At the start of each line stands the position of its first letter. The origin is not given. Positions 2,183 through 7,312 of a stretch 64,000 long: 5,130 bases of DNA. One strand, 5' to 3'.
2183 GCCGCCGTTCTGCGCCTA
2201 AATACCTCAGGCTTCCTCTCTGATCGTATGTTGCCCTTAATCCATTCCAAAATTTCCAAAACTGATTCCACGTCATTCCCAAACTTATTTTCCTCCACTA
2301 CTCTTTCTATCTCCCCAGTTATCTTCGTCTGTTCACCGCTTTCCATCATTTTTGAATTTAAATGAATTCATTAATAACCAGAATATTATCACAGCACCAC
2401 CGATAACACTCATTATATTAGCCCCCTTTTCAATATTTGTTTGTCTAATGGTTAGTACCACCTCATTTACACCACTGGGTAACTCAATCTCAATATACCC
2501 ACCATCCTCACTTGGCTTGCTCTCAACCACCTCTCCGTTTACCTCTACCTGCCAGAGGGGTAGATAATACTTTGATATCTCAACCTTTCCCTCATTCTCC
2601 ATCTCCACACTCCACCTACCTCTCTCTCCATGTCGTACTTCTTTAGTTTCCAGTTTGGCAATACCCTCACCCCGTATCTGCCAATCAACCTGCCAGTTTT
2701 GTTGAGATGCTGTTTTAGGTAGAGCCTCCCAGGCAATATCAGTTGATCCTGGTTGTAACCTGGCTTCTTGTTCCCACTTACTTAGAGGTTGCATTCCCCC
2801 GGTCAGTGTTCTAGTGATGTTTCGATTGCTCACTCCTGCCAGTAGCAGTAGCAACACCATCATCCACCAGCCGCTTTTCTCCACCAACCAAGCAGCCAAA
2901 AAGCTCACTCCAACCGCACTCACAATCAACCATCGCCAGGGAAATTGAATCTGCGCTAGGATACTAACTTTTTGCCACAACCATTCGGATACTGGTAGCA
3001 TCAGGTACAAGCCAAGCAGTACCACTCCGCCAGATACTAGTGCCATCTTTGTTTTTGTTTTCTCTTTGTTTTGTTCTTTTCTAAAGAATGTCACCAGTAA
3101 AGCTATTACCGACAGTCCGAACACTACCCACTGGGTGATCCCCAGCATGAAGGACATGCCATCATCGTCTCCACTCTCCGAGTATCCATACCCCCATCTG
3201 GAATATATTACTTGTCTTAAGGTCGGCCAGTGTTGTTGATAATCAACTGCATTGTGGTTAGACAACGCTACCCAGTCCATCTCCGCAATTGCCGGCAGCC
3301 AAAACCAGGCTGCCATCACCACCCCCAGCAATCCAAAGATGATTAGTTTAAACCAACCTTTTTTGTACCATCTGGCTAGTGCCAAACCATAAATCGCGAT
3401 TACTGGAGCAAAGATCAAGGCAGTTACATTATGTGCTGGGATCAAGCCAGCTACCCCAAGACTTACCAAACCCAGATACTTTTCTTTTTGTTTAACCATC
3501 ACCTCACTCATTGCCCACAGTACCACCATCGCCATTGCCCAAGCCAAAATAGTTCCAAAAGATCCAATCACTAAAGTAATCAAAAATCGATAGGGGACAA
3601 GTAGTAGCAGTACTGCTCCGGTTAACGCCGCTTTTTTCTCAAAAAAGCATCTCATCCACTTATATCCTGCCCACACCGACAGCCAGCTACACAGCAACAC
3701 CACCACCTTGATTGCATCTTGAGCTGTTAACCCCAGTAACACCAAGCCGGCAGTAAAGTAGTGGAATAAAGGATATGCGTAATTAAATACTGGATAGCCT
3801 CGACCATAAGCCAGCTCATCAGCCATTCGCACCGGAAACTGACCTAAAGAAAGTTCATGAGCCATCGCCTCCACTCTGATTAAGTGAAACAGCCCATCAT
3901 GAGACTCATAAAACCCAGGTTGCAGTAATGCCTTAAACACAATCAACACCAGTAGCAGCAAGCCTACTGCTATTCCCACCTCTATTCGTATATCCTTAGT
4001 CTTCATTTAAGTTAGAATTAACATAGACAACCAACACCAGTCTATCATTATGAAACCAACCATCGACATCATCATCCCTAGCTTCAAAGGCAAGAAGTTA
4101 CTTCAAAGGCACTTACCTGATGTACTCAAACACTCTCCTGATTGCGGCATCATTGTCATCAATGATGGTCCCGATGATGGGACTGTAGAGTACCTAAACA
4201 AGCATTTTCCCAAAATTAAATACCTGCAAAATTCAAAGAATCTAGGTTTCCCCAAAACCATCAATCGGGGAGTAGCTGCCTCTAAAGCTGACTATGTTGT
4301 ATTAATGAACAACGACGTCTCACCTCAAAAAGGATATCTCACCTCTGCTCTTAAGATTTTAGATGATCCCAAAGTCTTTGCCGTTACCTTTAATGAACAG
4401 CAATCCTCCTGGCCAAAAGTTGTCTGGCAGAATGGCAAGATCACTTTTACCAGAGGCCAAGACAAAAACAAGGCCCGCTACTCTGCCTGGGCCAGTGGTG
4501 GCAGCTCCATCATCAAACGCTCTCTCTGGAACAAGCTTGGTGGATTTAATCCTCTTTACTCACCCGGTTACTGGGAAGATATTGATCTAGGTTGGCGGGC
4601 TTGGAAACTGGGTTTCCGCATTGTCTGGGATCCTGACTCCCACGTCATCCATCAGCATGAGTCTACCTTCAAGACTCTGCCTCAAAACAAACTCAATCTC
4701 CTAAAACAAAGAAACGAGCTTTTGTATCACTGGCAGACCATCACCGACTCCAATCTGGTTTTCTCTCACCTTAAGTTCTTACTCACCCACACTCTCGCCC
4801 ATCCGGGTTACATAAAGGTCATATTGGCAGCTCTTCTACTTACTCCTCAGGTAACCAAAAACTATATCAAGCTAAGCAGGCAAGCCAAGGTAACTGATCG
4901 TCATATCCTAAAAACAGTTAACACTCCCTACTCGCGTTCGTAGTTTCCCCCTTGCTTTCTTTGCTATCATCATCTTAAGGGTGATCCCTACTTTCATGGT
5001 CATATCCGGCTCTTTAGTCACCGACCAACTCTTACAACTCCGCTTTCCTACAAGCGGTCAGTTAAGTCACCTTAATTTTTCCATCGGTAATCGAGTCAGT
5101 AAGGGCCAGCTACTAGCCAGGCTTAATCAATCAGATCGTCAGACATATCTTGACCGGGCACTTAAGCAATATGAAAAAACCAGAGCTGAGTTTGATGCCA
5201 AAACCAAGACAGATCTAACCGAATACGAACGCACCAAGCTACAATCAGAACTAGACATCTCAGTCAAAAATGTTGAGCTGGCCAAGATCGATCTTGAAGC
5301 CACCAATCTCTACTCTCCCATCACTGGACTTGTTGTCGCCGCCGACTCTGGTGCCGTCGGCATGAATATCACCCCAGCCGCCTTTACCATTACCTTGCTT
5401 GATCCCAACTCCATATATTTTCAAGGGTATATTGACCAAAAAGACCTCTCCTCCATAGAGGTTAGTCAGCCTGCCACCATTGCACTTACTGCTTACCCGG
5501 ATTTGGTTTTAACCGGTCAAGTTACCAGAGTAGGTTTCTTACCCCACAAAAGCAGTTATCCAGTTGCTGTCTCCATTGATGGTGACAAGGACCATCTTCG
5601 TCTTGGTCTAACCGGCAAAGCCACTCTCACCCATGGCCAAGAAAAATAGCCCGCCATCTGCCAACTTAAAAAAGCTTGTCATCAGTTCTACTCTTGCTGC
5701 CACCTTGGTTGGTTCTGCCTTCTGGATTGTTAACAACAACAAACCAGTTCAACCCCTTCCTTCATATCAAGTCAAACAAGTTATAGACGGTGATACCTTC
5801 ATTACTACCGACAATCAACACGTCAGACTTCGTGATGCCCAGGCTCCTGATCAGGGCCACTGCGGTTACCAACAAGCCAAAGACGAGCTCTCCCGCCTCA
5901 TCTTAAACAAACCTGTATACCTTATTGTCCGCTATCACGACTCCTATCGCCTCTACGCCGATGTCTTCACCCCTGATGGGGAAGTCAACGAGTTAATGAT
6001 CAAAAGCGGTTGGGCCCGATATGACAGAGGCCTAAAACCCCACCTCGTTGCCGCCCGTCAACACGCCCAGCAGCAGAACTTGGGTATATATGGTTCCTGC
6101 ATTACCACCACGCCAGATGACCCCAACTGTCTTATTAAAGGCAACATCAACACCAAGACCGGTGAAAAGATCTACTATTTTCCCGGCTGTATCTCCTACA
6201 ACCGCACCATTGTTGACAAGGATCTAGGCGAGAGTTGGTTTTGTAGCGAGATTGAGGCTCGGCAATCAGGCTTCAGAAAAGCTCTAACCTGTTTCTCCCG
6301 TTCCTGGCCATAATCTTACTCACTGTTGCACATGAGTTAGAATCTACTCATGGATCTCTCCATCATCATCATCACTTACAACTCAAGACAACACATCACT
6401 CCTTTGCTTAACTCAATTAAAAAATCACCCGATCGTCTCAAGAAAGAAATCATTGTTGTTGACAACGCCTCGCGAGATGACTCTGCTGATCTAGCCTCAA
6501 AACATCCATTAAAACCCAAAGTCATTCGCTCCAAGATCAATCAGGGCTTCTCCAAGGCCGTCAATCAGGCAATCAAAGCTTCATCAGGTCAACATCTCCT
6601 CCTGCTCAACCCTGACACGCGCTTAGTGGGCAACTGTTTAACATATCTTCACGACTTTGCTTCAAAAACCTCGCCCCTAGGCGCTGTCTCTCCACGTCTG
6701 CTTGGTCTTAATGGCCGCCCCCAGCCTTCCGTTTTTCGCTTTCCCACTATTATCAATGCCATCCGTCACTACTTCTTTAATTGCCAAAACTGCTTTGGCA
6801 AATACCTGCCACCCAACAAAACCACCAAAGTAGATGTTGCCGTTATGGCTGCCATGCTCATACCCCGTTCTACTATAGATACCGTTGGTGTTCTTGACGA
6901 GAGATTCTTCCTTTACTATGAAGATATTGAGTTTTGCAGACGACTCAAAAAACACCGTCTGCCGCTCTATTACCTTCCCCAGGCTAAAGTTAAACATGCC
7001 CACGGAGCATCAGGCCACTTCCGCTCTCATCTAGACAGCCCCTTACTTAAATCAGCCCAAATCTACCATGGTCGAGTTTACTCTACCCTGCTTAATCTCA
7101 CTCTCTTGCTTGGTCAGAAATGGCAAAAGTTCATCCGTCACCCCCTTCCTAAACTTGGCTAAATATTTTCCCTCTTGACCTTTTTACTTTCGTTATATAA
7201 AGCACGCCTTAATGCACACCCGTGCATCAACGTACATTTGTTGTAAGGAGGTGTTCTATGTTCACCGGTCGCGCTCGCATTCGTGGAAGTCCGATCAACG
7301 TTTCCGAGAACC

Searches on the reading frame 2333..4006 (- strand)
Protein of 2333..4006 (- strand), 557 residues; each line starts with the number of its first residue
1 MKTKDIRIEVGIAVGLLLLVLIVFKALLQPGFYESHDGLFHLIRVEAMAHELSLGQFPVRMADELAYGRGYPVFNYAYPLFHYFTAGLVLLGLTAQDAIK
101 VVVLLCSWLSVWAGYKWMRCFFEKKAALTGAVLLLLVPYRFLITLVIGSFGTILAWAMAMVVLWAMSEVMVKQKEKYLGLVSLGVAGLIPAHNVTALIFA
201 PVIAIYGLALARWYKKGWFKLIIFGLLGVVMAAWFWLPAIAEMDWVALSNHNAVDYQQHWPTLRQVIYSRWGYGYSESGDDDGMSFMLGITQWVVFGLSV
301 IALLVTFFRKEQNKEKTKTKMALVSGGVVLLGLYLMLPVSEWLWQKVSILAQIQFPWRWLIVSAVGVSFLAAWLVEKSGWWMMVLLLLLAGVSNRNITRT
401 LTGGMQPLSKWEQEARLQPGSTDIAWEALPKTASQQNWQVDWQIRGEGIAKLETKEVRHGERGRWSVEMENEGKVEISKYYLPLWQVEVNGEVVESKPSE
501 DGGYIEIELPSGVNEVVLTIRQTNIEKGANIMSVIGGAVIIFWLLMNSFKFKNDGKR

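Call 14: find_encoding_contigs(protein=window:2333-4006:-, flank=10000, max_places=3)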
Protein window:2333-4006:- (557 aa): 3 contigs read that carry it; 2 places shown.
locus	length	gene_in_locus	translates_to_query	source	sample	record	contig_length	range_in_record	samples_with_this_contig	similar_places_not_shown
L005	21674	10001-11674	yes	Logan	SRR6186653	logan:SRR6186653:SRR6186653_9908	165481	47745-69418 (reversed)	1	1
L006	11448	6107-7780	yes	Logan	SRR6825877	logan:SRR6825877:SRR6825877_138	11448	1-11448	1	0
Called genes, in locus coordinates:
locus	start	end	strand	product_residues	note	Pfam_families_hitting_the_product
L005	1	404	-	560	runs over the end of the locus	PF13231:PMT_2 (weak)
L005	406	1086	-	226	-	-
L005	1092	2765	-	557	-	-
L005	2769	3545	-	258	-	-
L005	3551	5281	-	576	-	-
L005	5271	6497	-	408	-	PF26314:MptA_B_family (weak)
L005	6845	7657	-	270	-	PF00535:Glycos_transf_2, PF13641:Glyco_tranf_2_3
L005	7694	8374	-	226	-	PF00565:SNase (weak)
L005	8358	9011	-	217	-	PF25917:BSH_RND (faint), PF25990:Beta-barrel_YknX (weak)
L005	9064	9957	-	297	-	PF00535:Glycos_transf_2, PF13641:Glyco_tranf_2_3, PF13632:Glyco_trans_2_3 (faint)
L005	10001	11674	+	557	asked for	-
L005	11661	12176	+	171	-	PF01841:Transglut_core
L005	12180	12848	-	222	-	-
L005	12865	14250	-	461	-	-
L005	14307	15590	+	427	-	-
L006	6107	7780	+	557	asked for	-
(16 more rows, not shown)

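Call 92: search_protein_families(library=pfam, proteins=[window:2333-4006:-], max_evalue=0.01)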
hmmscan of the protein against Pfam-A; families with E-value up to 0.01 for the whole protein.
window:2333-4006:- (557 aa): 3 families
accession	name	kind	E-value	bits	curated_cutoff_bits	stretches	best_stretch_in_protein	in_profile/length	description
PF13231.12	PMT_2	-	6.2e-05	23.7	26.1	1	79-236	4-160/160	Dolichyl-phosphate-mannose-protein mannosyltransferase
PF14897.12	EpsG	-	0.0015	18.2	30.1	1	99-339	64-260/326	EpsG family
PF10131.15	PTPS_related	-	0.0027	16.7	26.4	1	74-345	1-261/621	6-pyruvoyl-tetrahydropterin synthase related domain; membrane protein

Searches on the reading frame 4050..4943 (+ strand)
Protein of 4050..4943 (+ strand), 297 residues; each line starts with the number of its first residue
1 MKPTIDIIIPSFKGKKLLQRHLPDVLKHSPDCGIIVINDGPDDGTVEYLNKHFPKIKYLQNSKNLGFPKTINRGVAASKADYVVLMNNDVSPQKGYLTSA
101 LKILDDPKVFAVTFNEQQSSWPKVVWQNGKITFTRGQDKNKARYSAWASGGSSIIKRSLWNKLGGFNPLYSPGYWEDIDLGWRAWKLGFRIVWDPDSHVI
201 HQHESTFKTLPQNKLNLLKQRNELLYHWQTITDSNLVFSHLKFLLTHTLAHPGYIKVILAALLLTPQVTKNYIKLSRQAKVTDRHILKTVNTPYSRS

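Call 48: search_protein_families(library=ncbifam, proteins=[window:4050-4943:+], max_evalue=0.000001)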
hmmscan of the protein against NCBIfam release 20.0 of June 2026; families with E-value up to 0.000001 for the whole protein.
window:4050-4943:+ (297 aa): 5 families
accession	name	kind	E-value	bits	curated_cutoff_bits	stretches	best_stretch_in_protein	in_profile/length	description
TIGR03965.1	mycofact_glyco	equivalog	1.1e-17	64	280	1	3-215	74-294/467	mycofactocin biosynthesis glycosyltransferase MftF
NF041875.1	EPS_EpsD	equivalog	9.6e-17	61.4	370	1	5-209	1-215/325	exopolysaccharide biosynthesis glycosyltransferase EpsD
TIGR03937.1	PgaC_IcaA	equivalog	6e-13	48.5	422.3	1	3-251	45-302/407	poly-beta-1,6-N-acetyl-D-glucosamine synthase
TIGR04283.1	glyco_like_mftF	equivalog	1.3e-10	41.3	182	1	6-191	2-175/221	TIGR04283 family arsenosugar biosynthesis glycosyltransferase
NF038299.1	EPS_HpsN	equivalog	1.5e-09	37.3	425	1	3-112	1-115/317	hormogonium polysaccharide biosynthesis glycosyltransferase HpsN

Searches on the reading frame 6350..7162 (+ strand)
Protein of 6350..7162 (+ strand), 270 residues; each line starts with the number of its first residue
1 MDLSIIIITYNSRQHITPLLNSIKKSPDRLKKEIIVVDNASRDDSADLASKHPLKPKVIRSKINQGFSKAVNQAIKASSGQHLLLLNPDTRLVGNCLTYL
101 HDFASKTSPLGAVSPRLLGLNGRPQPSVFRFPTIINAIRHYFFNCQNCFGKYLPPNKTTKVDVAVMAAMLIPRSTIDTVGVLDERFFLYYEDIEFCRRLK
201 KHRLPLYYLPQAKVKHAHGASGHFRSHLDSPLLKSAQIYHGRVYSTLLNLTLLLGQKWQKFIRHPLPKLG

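Call 48: search_protein_families(library=ncbifam, proteins=[window:6350-7162:+], max_evalue=0.000001)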
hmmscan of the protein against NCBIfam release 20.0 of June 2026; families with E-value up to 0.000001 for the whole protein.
window:6350-7162:+ (270 aa): 11 families
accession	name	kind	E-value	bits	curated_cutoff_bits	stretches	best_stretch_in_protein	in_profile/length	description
TIGR04283.1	glyco_like_mftF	equivalog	5.6e-16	58.8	182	1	3-107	1-101/221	TIGR04283 family arsenosugar biosynthesis glycosyltransferase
TIGR01556.1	rhamnosyltran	subfamily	2.6e-15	56.4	200.55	1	8-221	1-205/281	rhamnosyltransferase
NF041875.1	EPS_EpsD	equivalog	4.4e-15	55.9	370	1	3-230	1-219/325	exopolysaccharide biosynthesis glycosyltransferase EpsD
NF038302.1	EPS_HpsE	equivalog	1.9e-14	53.3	300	1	1-217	1-223/307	hormogonium polysaccharide biosynthesis glycosyltransferase HpsE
TIGR03965.1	mycofact_glyco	equivalog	6.9e-14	51.6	280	1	2-219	75-283/467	mycofactocin biosynthesis glycosyltransferase MftF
TIGR03937.1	PgaC_IcaA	equivalog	5e-10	38.9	422.3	1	3-117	47-165/407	poly-beta-1,6-N-acetyl-D-glucosamine synthase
NF050113.1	gal_furan_GlfT1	equivalog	5.9e-10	38.9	330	1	6-221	4-211/290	galactofuranosyltransferase GlfT1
NF007482.0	PRK10073.1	equivalog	6.1e-09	35.3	423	1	2-104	7-110/334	glycosyltransferase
NF038299.1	EPS_HpsN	equivalog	2.4e-07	30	425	0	3-253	3-257/317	hormogonium polysaccharide biosynthesis glycosyltransferase HpsN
TIGR03111.1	glyc2_xrt_Gpos1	hypoth_equivalog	5e-07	28.9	363.95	1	3-97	51-149/439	TIGR03111 family XrtG-associated glycosyltransferase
NF047683.1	TeichurnBiosyTuaG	equivalog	7.7e-07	29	400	0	3-95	8-102/252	teichuronic acid biosynthesis protein TuaG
